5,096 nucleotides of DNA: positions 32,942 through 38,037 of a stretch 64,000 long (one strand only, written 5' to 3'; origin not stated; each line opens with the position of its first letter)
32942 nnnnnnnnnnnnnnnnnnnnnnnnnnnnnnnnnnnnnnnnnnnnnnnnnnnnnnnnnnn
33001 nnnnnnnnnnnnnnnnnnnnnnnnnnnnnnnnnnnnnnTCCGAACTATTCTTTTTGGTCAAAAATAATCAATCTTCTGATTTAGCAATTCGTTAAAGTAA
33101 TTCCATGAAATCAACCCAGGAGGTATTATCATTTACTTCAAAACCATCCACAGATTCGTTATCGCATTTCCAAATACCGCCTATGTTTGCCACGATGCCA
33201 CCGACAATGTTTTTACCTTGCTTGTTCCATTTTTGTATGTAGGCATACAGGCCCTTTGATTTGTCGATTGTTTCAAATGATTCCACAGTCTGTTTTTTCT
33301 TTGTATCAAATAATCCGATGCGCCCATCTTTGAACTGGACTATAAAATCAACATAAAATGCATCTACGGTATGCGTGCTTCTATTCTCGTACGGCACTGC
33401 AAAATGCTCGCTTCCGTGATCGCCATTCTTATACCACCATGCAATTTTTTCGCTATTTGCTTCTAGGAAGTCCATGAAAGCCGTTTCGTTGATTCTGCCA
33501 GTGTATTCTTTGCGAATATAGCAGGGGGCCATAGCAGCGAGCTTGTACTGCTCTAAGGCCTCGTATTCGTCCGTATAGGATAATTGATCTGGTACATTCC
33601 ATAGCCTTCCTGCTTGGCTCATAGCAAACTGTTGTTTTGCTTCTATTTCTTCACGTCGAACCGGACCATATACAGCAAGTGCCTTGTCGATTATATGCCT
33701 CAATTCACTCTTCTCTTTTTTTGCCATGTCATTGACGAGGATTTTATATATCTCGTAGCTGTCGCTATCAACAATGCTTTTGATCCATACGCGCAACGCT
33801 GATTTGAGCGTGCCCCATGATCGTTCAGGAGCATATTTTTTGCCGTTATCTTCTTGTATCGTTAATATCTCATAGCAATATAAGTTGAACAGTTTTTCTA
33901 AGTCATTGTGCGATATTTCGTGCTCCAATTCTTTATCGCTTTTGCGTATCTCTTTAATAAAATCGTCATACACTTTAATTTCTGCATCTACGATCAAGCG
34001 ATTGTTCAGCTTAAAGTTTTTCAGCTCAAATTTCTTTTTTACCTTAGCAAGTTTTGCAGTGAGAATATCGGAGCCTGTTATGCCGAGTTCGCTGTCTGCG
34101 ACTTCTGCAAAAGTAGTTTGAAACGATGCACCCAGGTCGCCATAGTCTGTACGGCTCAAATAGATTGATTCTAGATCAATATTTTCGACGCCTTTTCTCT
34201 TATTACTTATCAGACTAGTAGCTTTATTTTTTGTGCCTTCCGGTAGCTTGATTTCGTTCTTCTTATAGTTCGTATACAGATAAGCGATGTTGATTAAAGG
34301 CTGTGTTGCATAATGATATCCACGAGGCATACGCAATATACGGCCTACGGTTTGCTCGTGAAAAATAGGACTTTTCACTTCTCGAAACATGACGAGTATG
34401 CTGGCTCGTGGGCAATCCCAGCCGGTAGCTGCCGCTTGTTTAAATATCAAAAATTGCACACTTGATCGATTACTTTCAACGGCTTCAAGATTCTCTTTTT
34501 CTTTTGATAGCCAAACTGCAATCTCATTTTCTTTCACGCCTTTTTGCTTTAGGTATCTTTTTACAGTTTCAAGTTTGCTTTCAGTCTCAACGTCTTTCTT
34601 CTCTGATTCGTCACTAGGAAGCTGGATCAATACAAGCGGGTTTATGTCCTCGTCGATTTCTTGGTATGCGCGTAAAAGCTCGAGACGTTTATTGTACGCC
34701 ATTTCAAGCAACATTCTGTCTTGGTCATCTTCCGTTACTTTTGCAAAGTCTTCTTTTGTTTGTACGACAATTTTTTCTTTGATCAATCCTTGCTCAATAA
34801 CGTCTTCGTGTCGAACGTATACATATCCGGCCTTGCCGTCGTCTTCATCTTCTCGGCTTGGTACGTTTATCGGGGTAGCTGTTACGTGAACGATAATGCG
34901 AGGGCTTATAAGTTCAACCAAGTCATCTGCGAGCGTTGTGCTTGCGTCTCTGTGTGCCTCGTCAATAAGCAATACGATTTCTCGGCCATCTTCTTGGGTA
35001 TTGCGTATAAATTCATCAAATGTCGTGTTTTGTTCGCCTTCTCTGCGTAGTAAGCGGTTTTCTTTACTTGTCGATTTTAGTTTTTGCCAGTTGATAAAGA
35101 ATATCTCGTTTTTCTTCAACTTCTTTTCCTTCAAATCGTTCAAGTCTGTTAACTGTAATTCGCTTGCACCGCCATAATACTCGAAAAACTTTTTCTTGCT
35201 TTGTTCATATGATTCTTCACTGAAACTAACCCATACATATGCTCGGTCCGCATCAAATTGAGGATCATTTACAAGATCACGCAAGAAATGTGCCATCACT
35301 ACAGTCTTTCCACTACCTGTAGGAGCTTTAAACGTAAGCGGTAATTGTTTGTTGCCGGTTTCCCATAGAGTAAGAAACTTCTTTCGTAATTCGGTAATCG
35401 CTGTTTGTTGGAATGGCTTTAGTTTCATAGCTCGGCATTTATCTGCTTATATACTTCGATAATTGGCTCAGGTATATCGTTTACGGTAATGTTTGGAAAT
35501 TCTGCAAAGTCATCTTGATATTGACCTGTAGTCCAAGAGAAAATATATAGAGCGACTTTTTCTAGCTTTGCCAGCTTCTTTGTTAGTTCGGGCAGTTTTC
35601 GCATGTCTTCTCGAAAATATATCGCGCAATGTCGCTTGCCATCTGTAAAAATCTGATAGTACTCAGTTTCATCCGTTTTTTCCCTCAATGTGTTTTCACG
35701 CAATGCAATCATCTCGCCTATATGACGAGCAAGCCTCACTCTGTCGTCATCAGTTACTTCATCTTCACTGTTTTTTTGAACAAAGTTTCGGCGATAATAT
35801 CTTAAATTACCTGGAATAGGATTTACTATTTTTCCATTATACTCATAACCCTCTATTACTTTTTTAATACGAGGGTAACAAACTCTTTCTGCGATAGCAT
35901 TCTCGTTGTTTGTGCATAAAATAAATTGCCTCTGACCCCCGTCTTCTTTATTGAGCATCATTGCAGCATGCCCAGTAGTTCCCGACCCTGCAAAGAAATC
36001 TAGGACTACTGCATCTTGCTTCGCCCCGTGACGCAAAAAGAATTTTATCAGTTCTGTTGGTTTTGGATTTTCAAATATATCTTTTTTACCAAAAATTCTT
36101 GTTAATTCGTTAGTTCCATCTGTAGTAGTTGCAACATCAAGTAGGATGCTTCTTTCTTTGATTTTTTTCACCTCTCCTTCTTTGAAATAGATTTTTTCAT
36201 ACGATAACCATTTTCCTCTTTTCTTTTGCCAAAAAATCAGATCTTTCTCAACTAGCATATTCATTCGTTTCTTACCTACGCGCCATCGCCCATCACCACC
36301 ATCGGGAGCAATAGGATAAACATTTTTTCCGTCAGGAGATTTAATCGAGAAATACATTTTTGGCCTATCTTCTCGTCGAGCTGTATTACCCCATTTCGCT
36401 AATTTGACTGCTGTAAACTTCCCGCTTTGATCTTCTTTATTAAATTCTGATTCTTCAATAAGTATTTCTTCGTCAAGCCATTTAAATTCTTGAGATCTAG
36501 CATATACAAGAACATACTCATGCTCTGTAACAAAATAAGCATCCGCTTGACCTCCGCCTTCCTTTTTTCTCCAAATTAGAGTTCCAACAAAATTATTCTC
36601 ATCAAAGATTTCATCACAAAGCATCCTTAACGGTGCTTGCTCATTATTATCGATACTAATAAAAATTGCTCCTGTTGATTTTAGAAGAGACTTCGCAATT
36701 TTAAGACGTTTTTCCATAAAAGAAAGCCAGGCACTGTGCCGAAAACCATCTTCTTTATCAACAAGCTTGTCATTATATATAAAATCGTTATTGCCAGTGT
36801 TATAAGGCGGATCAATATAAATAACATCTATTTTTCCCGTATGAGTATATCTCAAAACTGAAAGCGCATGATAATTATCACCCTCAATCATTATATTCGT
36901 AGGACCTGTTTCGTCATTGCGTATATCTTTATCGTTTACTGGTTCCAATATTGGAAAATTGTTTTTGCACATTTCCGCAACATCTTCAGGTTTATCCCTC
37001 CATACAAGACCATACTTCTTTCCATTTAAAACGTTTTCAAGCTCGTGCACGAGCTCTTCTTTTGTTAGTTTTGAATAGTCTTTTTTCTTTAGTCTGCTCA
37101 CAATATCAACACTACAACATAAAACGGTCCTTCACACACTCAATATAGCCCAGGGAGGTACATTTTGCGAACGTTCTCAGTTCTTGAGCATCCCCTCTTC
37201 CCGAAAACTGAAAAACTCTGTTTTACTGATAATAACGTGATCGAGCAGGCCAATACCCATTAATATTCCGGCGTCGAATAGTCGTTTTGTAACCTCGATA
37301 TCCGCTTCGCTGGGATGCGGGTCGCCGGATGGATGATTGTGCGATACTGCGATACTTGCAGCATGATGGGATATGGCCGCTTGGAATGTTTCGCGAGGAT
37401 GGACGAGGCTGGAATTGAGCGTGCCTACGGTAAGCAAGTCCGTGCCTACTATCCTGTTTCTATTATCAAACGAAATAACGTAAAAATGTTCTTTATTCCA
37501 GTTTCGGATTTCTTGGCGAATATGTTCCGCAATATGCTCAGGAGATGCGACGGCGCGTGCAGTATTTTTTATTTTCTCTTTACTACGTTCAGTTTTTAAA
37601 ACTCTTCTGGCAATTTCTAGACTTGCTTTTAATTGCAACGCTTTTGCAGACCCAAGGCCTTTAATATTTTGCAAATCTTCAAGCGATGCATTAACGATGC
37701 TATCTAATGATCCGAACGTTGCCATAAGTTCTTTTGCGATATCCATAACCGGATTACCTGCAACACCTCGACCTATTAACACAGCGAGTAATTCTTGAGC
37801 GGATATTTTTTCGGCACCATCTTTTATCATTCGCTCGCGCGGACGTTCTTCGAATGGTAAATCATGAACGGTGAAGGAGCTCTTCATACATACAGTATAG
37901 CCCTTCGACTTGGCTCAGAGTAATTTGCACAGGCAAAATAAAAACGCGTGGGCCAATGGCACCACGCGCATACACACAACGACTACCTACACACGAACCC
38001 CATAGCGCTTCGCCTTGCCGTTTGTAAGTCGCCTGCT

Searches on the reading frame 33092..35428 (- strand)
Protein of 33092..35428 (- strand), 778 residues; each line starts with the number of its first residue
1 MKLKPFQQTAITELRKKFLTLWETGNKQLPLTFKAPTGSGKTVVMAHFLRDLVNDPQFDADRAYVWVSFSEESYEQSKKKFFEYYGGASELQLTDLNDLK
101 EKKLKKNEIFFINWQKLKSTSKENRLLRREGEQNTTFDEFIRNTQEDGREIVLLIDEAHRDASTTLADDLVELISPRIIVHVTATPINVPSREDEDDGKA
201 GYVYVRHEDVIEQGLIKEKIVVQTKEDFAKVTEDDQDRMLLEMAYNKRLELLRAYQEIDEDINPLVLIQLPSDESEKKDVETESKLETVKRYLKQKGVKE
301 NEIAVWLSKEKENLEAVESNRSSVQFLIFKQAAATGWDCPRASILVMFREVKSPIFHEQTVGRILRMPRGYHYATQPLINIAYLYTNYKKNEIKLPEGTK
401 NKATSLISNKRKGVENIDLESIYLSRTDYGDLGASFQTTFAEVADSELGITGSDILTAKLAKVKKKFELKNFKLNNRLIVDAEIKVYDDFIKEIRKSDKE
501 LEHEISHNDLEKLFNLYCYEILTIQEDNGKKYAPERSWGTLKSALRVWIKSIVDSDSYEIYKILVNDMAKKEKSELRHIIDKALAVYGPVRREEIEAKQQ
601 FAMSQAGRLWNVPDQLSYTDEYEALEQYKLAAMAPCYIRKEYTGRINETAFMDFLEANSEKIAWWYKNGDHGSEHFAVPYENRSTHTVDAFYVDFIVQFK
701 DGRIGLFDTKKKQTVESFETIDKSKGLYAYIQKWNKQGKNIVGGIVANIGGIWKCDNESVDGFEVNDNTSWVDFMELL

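Call 3: search_protein_families(library=pfam, proteins=[window:33092-35428:-], max_evalue=0.1)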
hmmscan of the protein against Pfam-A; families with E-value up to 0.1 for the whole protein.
window:33092-35428:- (778 aa): 11 families
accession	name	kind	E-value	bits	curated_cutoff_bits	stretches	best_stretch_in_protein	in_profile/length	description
PF04851.21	ResIII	-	8.1e-20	71.8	22.5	1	1-187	2-163/164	Type III restriction enzyme, res subunit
PF18766.7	SWI2_SNF2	-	3.5e-12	46.9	26.7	1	37-193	27-162/221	SWI2/SNF2 ATPase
PF13191.12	AAA_16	-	5.8e-05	24.1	32.6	1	36-173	32-158/167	AAA ATPase domain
PF00271.37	Helicase_C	-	0.00012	22.7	23.5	1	284-367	26-109/110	Helicase conserved C-terminal domain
PF00270.35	DEAD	-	0.00013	22.1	26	1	5-187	2-161/167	DEAD/DEAH box helicase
PF13401.12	AAA_22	-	0.0002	22.1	27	1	31-173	8-107/130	AAA domain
PF09848.15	SLFN-g3_helicase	-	0.00087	19.1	24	1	37-161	10-91/354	Schlafen group 3, DNA/RNA helicase domain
PF06208.17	BDV_G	-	0.026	13.4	27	1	729-770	282-322/483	Borna disease virus G protein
PF25199.1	nSTAND_NTPase5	-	0.035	14.4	34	0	13-54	27-67/145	Novel STAND NTPase 5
PF09476.15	Pilus_CpaD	-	0.041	14.1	31.1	1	218-340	30-141/200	Pilus biogenesis CpaD protein (pilus_cpaD)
PF24883.2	NPHP3_N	-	0.044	14.4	24.8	0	21-74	14-65/164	Nephrocystin 3, N-terminal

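Call 4: search_protein_families(library=padloc, proteins=[window:33092-35428:-], max_evalue=0.1)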
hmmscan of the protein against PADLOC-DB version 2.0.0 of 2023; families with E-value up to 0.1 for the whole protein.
window:33092-35428:- (778 aa): 5 families
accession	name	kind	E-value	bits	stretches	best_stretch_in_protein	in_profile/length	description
PDLC03653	REase_III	-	5.3e-15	52.6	1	152-387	262-488/883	Type III restriction enzyme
PDLC03652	REase_III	-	1.1e-14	51.4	1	203-393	216-414/809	Type III restriction enzyme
PDLC03650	REase_III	-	7e-10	35.9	1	150-370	226-424/898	Type III restriction enzyme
PDLC03648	REase_III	-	2.1e-06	24.1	1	150-372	133-359/871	Type III restriction enzyme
PDLC00200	HamB2|HamB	-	0.0053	12.8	1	20-55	153-188/865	DEAD-box helicase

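Call 5: search_protein_families(library=ncbifam, proteins=[window:33092-35428:-], max_evalue=0.1)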
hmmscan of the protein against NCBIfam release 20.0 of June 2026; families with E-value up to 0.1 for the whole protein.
window:33092-35428:- (778 aa): 2 families
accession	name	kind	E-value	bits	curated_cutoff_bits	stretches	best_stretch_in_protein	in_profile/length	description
TIGR00348.1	hsdR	subfamily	8.1e-05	21.3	284.55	1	37-300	276-515/674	HsdR family type I site-specific deoxyribonuclease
NF053632.1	heli_RadD_YejH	equivalog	0.0045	15.3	720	0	321-370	296-345/573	DNA repair helicase RadD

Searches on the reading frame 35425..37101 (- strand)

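Call 3: search_protein_families(library=pfam, proteins=[window:35425-37101:-], max_evalue=0.1)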
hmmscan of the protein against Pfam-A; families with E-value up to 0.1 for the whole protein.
window:35425-37101:- (558 aa): 3 families
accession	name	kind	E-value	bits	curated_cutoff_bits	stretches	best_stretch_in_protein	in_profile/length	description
PF01555.25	N6_N4_Mtase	-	1.9e-38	133.1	26.7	1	91-402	1-215/221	DNA methylase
PF03602.21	Cons_hypoth95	-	3.7e-05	23.9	24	1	81-105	103-128/182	Conserved hypothetical protein 95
PF02086.21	MethyltransfD12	-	0.00032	21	22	1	88-130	173-218/253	D12 class N6 adenine-specific DNA methyltransferase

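Call 4: search_protein_families(library=padloc, proteins=[window:35425-37101:-], max_evalue=0.1)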
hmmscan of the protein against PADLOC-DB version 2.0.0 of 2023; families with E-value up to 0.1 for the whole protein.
window:35425-37101:- (558 aa): 50 families (the best 25 are shown)
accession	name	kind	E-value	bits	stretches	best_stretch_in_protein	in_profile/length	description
PDLC03642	MTase_III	-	2.9e-110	367.4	1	18-468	32-455/528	Type III methyltransferase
PDLC03634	MTase_III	-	4.8e-99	330.9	2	116-402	164-448/621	Type III methyltransferase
PDLC03644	MTase_III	-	1.9e-88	295.5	1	33-452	5-435/542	Type III methyltransferase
PDLC03641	MTase_III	-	1.2e-85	286.4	2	121-410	180-462/657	Type III methyltransferase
PDLC03640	MTase_III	-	1.2e-68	230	2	49-202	21-198/654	Type III methyltransferase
PDLC03639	MTase_III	-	8.3e-67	223.9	2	11-267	29-282/639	Type III methyltransferase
PDLC03637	MTase_III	-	8.7e-59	197.5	1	17-403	72-458/513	Type III methyltransferase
PDLC03636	MTase_III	-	1e-54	184.3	1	63-423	41-416/575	Type III methyltransferase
PDLC03635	MTase_III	-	3.5e-54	182.6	1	58-418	208-578/708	Type III methyltransferase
PDLC03645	MTase_III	-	1.5e-48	163.4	2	60-253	131-322/709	Type III methyltransferase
PDLC03638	MTase_III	-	3.5e-43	146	1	70-418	382-683/816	Type III methyltransferase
PDLC03646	MTase_III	-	7.8e-41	137.8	1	59-421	465-845/1057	Type III methyltransferase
PDLC03278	MTase_II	-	1.3e-38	131.5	2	78-206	8-125/390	Type II methyltransferase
PDLC03354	MTase_II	-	3.3e-31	106.7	1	68-403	60-375/425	Type II methyltransferase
PDLC03643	MTase_III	-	1.8e-25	88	1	129-400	1-268/465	Type III methyltransferase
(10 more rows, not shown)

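Call 5: search_protein_families(library=ncbifam, proteins=[window:35425-37101:-], max_evalue=0.1)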
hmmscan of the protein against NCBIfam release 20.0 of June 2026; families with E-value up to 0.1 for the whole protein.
window:35425-37101:- (558 aa): 5 families
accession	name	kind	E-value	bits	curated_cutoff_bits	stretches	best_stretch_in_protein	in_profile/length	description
NF008572.0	PRK11524.1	equivalog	2.5e-15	56.4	292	2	69-217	15-151/294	adenine-specific DNA-methyltransferase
NF050803.1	DnaMtaseCcrMCaul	equivalog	5.1e-09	35.5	830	2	337-386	181-229/350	adenine-specific DNA-methyltransferase CcrM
TIGR00095.1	TIGR00095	equivalog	7.7e-05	22.4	117.5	1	76-110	111-144/194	16S rRNA (guanine(966)-N(2))-methyltransferase RsmD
TIGR00571.1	dam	subfamily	0.0015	18.3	114.85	0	89-123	172-209/267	Dam family site-specific DNA-(adenine-N6)-methyltransferase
NF010253.0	PRK13699.1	subfamily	0.0023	17.6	244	0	347-382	148-183/226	DNA methyltransferase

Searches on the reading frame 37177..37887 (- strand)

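Call 16: search_protein_families(library=pfam, proteins=[window:37177-37887:-], max_evalue=0.001)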
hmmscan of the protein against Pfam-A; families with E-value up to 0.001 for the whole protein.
window:37177-37887:- (236 aa): 6 families
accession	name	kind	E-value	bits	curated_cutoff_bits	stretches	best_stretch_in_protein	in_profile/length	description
PF04002.20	RadC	-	6.8e-42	142.7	22.1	1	114-233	2-121/121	RadC-like JAB domain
PF20582.4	UPF0758_N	-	2.6e-24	85.5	27.1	1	8-83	2-76/77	UPF0758 N-terminal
PF12826.13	HHH_2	-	4.3e-06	27.2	27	1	50-84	15-49/64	Helix-hairpin-helix motif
PF14520.12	HHH_5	-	6.3e-05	23.8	27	1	50-90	14-55/57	Helix-hairpin-helix domain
PF17213.9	Hydin_ADK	-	0.0007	20.2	27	1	48-177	17-123/196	Hydin Adenylate kinase-like domain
PF00633.29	HHH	-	0.00073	19.7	24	0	60-84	1-25/30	Helix-hairpin-helix motif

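Call 83: search_protein_families(library=padloc, proteins=[window:37177-37887:-], max_evalue=0.001)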
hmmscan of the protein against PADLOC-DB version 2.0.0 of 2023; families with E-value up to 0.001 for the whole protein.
window:37177-37887:- (236 aa): 0 families
